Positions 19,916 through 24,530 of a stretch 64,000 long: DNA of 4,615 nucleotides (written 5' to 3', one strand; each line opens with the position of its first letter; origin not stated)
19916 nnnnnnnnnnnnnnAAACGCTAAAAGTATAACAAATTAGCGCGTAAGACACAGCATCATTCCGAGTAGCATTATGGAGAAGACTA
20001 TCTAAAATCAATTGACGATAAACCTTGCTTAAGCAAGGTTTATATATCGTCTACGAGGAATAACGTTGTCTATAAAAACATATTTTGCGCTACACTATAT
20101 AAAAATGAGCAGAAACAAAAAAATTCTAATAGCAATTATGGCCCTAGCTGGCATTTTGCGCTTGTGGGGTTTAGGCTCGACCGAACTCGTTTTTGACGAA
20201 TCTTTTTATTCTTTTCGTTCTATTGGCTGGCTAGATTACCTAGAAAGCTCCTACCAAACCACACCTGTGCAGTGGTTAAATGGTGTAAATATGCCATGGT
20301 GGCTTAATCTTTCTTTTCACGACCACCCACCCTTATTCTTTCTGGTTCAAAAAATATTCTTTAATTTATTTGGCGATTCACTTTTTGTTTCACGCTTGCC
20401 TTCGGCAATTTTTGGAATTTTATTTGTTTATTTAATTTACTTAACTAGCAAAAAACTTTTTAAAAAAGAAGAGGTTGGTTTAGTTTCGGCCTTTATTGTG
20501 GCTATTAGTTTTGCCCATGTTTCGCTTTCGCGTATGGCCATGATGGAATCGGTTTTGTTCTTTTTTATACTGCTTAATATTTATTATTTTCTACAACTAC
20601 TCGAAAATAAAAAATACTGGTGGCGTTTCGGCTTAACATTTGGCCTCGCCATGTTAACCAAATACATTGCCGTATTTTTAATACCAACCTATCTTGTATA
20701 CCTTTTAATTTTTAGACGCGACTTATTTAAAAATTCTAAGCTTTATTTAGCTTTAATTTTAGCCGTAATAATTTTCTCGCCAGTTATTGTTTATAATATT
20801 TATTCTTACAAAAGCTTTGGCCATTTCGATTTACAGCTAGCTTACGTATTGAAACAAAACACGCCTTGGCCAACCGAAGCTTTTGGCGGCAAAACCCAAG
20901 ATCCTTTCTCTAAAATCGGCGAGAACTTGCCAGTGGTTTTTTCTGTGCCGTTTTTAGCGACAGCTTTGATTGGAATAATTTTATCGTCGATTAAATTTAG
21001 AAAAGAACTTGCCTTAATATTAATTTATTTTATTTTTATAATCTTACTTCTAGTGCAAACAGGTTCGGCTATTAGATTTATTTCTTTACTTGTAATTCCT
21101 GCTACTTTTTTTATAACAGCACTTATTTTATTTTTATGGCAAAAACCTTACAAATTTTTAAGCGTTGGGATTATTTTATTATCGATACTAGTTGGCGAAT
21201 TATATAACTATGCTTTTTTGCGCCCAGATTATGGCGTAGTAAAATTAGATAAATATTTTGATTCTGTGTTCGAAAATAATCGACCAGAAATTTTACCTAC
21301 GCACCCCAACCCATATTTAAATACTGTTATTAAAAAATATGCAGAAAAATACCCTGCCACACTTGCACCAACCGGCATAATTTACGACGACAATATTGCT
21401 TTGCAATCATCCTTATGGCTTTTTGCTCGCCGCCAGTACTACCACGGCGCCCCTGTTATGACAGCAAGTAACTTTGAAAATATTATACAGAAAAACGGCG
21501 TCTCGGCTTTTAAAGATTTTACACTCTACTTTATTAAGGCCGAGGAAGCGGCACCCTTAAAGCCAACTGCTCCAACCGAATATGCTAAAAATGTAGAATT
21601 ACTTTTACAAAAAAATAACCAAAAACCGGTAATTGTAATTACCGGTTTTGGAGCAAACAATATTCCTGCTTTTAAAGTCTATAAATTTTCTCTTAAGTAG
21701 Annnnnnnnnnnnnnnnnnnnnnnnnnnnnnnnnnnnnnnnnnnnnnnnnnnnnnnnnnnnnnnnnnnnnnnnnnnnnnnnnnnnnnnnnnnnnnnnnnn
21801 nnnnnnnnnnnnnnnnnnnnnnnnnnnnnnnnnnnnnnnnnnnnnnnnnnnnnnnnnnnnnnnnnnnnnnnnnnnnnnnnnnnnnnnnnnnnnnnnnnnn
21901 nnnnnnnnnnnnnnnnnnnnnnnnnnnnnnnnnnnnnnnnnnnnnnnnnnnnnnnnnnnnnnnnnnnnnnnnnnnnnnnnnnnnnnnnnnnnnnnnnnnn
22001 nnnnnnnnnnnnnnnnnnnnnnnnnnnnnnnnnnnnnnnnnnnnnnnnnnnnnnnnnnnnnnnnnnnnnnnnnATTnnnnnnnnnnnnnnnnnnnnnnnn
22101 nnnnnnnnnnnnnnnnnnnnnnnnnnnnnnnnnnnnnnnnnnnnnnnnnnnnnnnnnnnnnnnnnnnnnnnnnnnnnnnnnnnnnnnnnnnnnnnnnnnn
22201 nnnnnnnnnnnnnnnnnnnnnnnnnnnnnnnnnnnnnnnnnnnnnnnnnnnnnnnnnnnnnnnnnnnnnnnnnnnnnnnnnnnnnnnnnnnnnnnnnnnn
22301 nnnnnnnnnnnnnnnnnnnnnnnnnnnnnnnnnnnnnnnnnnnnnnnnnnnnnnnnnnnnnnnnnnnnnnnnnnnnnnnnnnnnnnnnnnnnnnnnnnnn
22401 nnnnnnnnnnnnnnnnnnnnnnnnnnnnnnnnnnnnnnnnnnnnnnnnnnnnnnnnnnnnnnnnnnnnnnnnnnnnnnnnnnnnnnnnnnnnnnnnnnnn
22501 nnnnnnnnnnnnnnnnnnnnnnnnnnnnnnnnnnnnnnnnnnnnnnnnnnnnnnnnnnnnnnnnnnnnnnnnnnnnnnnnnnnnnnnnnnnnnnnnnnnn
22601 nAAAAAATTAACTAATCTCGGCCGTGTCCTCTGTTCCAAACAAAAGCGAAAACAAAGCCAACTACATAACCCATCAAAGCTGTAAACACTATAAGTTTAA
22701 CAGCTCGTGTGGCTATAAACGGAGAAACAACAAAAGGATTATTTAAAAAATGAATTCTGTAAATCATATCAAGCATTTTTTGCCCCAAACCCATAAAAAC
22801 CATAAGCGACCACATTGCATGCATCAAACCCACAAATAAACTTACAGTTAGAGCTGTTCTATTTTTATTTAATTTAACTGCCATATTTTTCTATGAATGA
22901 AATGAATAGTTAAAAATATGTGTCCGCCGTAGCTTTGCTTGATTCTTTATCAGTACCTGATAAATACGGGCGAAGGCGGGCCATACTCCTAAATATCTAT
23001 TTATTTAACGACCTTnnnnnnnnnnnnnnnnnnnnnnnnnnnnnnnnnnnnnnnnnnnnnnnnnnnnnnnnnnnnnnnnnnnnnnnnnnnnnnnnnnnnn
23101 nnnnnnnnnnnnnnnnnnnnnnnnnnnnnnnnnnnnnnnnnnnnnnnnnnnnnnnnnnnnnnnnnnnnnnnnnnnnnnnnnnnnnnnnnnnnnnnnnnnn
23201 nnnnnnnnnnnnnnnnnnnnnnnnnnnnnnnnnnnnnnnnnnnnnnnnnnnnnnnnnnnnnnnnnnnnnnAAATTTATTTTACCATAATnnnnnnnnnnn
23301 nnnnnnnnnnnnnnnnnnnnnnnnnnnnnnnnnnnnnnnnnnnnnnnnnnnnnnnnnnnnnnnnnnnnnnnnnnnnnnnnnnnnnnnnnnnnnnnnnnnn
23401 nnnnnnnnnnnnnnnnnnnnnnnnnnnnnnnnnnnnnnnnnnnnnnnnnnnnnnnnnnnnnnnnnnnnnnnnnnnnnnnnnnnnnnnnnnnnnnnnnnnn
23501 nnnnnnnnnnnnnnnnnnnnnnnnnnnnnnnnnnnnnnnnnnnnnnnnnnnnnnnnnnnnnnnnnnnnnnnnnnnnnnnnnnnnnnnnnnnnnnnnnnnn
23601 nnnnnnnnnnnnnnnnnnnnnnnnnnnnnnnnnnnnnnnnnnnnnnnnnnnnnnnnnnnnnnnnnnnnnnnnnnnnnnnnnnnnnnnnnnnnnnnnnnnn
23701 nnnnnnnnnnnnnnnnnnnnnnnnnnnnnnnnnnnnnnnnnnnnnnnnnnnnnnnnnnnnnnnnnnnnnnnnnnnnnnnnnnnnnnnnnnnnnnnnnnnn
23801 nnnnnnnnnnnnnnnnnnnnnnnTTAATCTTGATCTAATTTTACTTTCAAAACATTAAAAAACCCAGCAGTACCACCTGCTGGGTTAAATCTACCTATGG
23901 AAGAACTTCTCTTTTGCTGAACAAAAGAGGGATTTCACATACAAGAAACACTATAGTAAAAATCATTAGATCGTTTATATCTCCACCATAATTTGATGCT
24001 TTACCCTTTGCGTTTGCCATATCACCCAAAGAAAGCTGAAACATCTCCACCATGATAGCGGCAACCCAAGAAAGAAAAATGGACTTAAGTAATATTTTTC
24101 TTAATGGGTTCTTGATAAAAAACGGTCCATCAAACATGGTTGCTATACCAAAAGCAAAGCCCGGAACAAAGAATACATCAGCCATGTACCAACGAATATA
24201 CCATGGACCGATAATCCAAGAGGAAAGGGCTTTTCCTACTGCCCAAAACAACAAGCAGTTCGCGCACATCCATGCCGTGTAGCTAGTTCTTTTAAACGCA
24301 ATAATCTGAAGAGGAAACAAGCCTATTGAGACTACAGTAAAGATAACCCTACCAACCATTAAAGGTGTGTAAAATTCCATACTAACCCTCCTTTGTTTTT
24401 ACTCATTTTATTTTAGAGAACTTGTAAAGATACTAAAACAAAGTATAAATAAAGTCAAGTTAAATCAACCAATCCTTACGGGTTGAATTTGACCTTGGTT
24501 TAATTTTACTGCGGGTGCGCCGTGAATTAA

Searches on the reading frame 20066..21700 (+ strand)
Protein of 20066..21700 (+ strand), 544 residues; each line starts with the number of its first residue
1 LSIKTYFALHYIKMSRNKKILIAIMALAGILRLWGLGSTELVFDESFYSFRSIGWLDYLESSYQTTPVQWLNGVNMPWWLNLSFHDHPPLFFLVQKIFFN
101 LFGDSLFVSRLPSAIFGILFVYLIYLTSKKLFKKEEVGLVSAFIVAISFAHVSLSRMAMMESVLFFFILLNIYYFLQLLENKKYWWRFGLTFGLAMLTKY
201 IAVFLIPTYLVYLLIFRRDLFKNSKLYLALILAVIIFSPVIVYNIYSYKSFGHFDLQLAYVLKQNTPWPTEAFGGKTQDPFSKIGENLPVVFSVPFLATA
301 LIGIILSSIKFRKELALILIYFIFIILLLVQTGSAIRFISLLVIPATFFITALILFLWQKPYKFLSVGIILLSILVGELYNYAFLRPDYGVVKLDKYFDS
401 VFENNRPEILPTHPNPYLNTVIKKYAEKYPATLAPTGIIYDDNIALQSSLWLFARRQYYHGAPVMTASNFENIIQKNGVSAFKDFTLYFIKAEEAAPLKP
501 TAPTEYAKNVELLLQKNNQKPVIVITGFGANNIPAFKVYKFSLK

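Call 74: search_protein_families(library=pfam, proteins=[window:20066-21700:+], max_evalue=1)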
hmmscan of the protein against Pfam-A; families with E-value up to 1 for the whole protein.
window:20066-21700:+ (544 aa): 2 families
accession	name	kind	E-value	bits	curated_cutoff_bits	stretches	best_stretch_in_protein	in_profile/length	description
PF13231.12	PMT_2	-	1.9e-34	119.6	26.1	1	86-243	1-160/160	Dolichyl-phosphate-mannose-protein mannosyltransferase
PF02366.24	PMT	-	2.7e-18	66.8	22.7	1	87-245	62-235/245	Dolichyl-phosphate-mannose-protein mannosyltransferase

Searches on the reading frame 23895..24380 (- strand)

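Call 74: search_protein_families(library=pfam, proteins=[window:23895-24380:-], max_evalue=1)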
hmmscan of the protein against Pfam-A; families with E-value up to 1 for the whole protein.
window:23895-24380:- (161 aa): 1 family
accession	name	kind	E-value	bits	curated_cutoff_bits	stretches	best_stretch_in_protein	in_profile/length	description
PF04892.17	VanZ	-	0.031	15.3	30.1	1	40-143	34-113/126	VanZ like family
